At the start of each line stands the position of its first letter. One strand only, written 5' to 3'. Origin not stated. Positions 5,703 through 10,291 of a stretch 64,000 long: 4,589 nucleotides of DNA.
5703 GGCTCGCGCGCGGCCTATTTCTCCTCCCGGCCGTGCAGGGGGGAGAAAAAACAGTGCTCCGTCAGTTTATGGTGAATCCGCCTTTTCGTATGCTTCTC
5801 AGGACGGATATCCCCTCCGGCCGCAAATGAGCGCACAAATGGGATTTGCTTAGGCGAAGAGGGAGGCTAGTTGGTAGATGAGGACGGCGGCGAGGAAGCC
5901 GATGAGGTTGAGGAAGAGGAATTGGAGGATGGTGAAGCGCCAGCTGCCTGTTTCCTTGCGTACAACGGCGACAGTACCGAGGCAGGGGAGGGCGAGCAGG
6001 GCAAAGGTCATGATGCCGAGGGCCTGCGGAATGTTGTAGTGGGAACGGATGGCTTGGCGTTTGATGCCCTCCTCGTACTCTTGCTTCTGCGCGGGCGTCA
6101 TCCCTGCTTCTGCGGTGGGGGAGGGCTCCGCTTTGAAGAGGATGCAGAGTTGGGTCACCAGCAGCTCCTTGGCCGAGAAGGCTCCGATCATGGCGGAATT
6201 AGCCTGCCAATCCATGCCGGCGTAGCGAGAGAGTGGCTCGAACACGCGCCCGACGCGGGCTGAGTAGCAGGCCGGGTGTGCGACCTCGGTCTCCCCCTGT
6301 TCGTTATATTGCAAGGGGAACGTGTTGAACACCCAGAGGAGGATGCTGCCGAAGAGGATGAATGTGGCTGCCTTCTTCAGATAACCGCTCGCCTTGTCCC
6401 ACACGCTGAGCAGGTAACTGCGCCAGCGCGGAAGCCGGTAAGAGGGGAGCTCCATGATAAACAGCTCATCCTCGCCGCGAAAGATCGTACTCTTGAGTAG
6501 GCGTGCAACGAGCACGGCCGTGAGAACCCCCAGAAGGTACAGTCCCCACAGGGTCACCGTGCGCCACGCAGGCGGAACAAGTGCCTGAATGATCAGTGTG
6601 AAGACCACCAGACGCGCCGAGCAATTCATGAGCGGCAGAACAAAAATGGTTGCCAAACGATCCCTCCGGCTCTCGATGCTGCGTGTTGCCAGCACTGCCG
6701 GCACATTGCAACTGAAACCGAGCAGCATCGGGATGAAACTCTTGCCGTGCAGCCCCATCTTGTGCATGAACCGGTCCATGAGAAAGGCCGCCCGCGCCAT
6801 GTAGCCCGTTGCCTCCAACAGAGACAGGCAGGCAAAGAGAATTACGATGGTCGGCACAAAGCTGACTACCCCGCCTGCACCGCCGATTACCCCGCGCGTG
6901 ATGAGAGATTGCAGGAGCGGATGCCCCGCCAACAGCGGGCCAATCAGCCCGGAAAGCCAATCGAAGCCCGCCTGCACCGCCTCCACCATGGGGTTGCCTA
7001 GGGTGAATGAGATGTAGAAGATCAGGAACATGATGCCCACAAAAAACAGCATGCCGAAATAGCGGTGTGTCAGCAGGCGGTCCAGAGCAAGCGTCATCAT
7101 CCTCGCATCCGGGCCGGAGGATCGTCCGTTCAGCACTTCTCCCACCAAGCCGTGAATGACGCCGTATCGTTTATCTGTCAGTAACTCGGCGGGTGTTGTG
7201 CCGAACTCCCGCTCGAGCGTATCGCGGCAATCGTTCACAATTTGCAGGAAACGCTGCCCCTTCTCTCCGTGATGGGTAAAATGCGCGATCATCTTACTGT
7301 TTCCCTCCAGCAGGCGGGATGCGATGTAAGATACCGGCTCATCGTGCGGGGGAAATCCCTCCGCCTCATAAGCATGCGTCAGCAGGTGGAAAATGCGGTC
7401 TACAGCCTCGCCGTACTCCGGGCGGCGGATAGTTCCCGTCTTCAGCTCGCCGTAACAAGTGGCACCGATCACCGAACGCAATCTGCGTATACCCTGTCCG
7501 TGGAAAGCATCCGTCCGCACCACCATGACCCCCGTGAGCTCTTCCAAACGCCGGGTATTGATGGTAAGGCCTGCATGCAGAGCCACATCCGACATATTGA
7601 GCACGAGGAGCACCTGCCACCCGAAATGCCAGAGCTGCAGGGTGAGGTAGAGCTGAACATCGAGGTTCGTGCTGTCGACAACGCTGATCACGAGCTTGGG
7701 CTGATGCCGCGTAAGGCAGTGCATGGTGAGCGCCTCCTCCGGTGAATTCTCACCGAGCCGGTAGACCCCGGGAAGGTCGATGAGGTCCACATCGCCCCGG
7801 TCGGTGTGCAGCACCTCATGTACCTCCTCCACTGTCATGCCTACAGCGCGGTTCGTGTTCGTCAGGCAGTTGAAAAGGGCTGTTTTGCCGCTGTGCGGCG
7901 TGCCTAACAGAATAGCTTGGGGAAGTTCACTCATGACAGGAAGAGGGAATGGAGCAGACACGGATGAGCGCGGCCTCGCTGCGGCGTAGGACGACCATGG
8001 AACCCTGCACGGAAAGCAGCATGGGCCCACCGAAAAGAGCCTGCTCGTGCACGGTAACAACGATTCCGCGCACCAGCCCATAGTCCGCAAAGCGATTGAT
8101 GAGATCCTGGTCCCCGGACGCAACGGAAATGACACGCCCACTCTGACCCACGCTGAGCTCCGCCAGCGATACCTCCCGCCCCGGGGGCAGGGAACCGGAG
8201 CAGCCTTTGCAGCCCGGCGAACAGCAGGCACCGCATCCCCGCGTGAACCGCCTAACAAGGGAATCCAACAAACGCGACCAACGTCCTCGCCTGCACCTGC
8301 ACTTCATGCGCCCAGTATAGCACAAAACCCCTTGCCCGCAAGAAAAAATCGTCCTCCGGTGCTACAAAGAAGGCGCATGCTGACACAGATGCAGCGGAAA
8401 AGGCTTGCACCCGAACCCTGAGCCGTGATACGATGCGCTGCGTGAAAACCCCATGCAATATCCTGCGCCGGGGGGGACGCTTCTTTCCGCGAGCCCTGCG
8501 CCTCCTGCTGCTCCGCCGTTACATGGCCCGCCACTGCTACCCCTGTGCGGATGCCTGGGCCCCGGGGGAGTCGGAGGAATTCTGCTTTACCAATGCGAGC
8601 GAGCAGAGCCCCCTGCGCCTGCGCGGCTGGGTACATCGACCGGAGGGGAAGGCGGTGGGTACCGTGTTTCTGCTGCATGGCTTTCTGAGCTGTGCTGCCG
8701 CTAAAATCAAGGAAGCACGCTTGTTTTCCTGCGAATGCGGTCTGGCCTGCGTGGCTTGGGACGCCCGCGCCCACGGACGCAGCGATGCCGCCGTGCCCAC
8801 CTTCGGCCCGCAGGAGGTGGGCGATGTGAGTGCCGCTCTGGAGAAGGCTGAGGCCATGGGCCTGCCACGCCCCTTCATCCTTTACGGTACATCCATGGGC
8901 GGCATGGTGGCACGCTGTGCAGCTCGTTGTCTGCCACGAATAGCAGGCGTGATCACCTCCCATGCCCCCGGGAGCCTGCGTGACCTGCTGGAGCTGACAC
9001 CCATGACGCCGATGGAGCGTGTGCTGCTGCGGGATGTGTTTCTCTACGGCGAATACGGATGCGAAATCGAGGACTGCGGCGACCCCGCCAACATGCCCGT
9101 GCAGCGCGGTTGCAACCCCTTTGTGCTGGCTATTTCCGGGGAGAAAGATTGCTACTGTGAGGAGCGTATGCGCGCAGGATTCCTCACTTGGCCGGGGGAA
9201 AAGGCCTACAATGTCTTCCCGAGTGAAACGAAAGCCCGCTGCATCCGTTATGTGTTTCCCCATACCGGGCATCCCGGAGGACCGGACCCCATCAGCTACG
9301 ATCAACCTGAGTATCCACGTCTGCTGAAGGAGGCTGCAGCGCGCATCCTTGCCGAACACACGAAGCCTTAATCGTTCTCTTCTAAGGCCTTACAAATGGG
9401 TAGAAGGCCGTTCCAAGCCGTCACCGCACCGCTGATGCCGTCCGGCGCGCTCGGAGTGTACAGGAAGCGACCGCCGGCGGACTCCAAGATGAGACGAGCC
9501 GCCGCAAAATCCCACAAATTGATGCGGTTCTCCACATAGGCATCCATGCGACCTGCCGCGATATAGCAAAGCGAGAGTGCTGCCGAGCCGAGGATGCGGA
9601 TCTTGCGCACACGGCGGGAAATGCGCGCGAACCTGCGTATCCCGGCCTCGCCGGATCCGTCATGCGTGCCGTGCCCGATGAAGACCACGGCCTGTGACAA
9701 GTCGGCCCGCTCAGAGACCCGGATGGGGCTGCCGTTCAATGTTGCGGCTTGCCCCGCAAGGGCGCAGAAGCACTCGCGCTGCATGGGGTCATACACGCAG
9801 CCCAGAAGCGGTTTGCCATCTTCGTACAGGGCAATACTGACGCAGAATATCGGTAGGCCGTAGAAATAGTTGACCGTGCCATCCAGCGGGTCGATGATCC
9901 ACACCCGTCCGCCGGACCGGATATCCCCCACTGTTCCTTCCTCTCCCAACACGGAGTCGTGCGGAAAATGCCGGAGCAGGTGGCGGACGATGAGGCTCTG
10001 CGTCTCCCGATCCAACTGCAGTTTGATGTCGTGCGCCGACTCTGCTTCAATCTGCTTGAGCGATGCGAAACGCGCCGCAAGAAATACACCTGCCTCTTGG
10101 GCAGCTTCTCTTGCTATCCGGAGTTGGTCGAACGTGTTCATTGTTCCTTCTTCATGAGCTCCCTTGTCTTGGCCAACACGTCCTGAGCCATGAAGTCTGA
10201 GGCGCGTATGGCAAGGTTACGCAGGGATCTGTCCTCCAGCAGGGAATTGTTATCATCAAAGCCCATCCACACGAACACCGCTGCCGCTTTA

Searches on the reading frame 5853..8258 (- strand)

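Call 50: search_protein_families(library=pfam, proteins=[window:5853-8258:-], max_evalue=0.00001)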
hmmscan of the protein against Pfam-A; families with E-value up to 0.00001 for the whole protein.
window:5853-8258:- (802 aa): 6 families
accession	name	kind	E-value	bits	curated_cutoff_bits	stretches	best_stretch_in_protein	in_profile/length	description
PF02421.24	FeoB_N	-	1.4e-37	129.1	27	1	115-262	3-154/156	Ferrous iron transport protein B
PF07670.19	Gate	-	7.5e-33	113.5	29.6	2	465-557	2-101/104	Nucleoside recognition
PF07664.17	FeoB_C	-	3.3e-19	68.8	26.6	1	570-622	1-54/54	Ferrous iron transport protein B C terminus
PF17910.6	FeoB_Cyto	-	4.2e-09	37.1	23.4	1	282-376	1-89/90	FeoB cytosolic helical domain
PF01926.29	MMR_HSR1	-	1.3e-08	35.3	21.9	1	116-221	3-112/113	50S ribosome-binding GTPase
PF09439.16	SRPRB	-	3.4e-07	30.3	25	1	112-198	3-84/178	Signal recognition particle receptor beta subunit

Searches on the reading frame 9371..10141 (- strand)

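Call 50: search_protein_families(library=pfam, proteins=[window:9371-10141:-], max_evalue=0.00001)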
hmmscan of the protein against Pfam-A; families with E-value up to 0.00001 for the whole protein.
window:9371-10141:- (257 aa): 1 family
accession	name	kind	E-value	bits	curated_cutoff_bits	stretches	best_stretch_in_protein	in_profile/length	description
PF00459.30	Inositol_P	-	6.9e-56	190.2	27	1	8-228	7-237/271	Inositol monophosphatase family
